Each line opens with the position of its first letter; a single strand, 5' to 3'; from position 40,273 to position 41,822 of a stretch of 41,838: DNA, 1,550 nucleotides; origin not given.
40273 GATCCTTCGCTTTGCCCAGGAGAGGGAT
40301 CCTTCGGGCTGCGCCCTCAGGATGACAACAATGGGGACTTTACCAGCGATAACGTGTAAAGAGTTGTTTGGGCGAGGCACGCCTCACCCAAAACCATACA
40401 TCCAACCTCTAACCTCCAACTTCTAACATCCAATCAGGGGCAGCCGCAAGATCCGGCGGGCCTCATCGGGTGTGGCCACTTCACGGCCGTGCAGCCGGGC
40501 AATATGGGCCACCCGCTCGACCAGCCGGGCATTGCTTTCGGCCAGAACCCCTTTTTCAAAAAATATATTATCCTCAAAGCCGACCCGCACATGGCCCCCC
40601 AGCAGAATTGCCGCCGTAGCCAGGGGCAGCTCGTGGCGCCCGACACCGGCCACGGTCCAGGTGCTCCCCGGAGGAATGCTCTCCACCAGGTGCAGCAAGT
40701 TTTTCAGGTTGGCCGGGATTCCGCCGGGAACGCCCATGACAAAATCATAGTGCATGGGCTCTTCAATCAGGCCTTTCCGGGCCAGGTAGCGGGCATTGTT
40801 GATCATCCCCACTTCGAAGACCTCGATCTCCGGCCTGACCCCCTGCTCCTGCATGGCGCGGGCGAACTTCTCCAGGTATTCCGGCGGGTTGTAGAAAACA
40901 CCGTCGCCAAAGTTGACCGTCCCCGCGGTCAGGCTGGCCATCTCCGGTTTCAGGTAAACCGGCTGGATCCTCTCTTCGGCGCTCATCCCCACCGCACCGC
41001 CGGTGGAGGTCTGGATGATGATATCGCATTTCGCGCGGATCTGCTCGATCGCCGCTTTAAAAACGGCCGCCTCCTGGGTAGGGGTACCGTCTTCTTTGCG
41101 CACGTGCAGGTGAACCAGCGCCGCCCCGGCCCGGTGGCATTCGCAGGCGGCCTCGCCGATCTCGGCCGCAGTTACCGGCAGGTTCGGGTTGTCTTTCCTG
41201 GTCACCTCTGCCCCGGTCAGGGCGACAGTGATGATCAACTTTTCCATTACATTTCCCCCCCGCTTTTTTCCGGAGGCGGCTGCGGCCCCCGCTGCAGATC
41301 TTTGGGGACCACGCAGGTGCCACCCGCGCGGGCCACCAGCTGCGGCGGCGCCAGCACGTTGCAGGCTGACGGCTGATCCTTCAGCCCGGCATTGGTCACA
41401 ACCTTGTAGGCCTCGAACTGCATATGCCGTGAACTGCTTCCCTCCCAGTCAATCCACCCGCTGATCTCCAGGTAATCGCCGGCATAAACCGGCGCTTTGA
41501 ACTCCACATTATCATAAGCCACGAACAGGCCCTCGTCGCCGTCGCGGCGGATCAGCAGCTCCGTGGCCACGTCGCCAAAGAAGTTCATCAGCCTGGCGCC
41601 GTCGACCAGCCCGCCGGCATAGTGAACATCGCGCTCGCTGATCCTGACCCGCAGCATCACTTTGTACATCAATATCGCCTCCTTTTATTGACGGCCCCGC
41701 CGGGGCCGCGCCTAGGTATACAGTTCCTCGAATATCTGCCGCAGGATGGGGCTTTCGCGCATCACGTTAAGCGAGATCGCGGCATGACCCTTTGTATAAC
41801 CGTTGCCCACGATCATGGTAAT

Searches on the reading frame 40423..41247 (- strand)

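Call 15: search_protein_families(library=pfam, proteins=[window:40423-41247:-], max_evalue=0.00001)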
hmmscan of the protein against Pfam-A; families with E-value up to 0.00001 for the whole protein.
window:40423-41247:- (274 aa): 1 family
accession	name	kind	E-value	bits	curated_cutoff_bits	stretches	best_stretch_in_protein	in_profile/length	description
PF05853.18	BKACE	-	1.1e-111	373.1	24.8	1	3-269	1-274/274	beta-keto acid cleavage enzyme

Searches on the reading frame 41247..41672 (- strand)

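Call 78: search_protein_families(library=pfam, proteins=[window:41247-41672:-], max_evalue=0.0001)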
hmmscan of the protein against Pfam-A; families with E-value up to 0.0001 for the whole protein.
window:41247-41672:- (141 aa): 1 family
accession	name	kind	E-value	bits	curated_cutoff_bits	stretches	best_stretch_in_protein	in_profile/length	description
PF03061.28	4HBT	-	1.6e-06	28.8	20.6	1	21-90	2-72/79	Thioesterase superfamily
